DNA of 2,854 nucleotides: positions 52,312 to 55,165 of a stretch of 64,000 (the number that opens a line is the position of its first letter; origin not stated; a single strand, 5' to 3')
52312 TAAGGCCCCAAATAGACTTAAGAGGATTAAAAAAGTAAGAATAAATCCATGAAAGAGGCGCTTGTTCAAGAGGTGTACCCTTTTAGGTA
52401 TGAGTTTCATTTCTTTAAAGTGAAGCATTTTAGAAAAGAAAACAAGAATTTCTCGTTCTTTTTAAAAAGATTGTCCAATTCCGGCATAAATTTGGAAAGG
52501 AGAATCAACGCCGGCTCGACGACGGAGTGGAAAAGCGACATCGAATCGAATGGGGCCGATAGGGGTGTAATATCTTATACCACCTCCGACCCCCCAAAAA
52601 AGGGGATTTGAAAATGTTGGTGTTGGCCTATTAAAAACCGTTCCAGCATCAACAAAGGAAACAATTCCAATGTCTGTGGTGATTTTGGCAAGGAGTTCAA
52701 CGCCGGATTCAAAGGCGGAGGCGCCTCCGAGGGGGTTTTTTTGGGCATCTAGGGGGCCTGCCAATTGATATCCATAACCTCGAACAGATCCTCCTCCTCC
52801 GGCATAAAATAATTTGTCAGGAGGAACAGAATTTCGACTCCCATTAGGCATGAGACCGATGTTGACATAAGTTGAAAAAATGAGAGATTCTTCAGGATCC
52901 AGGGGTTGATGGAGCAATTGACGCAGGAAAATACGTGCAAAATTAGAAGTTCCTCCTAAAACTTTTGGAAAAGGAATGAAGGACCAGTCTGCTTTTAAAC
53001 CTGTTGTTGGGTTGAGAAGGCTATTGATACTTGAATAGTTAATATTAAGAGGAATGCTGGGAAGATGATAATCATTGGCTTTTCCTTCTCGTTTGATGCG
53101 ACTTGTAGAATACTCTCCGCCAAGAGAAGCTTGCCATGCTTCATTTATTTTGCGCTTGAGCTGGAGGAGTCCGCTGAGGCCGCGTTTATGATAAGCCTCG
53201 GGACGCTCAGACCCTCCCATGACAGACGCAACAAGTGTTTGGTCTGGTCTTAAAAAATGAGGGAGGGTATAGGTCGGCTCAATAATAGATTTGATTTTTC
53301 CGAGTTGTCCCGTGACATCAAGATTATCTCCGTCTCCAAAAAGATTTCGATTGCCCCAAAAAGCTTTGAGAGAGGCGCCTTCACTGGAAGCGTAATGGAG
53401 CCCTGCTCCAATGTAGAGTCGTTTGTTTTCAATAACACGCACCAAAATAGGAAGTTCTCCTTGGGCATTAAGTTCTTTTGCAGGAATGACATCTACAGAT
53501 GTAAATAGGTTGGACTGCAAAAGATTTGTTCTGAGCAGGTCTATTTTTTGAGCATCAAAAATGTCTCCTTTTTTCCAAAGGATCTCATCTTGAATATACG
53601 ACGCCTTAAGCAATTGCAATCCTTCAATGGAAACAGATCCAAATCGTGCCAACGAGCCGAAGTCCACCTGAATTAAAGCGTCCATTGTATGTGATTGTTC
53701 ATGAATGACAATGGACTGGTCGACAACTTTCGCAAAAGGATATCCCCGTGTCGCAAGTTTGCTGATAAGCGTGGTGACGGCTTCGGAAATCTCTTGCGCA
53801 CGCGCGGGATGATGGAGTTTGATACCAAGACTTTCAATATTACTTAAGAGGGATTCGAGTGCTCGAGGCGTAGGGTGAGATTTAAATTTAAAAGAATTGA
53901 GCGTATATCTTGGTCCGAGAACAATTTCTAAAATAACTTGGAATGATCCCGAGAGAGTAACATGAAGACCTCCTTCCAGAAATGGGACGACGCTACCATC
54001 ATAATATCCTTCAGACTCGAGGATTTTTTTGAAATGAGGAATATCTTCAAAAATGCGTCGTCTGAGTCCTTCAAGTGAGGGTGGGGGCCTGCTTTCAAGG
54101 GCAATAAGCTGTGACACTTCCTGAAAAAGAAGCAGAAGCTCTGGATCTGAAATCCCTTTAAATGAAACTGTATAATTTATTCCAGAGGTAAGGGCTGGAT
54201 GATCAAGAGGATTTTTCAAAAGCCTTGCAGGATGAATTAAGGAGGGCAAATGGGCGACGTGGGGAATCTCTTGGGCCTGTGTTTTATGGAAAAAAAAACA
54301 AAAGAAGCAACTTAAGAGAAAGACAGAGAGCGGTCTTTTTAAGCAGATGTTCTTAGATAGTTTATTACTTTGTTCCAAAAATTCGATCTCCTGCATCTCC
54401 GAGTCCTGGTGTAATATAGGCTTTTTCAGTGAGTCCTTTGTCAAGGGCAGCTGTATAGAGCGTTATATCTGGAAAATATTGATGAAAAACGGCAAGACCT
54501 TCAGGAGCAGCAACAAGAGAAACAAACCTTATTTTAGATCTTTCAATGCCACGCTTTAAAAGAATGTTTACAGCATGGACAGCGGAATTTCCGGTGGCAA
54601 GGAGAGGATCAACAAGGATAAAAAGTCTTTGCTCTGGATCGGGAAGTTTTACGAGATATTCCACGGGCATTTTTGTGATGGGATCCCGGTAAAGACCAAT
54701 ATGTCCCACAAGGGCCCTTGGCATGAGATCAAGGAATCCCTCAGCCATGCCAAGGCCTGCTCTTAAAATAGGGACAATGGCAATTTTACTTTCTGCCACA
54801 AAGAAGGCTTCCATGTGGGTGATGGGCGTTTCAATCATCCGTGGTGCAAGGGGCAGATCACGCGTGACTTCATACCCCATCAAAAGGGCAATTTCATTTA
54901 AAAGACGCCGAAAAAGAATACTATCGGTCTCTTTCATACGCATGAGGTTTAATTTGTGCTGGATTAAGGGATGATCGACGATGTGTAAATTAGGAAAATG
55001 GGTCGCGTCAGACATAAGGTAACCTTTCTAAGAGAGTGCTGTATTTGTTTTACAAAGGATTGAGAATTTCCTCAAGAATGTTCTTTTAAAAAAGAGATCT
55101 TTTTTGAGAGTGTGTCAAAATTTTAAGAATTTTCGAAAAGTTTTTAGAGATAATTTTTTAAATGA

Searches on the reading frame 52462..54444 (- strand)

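Call 14: search_protein_families(library=pfam, proteins=[window:52462-54444:-], max_evalue=0.001)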
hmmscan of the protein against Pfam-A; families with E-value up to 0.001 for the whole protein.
window:52462-54444:- (660 aa): 2 families
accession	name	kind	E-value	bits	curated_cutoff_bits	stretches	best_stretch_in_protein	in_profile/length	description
PF01103.29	Omp85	-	1.6e-50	172.9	24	1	367-660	1-325/325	Omp85 superfamily domain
PF07244.20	POTRA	-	6.3e-10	40.1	21.3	1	267-321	2-63/79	Surface antigen variable number repeat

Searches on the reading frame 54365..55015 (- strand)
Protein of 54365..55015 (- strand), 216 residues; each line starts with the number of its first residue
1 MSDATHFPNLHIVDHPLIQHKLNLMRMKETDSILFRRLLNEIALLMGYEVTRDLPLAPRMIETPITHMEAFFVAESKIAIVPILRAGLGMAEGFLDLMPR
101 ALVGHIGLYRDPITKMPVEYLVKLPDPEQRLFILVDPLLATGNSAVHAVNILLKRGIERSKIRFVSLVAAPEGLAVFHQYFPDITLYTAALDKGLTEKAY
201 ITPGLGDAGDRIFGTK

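Call 86: search_protein_families(library=pfam, proteins=[window:54365-55015:-], max_evalue=0.001)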
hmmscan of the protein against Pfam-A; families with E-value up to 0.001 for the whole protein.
window:54365-55015:- (216 aa): 2 families
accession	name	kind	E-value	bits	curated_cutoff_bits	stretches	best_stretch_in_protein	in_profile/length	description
PF14681.12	UPRTase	-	6.2e-70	235.3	27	1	13-215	2-206/206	Uracil phosphoribosyltransferase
PF00156.33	Pribosyltran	-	1.7e-06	27.9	26.3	1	75-174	28-130/158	Phosphoribosyl transferase domain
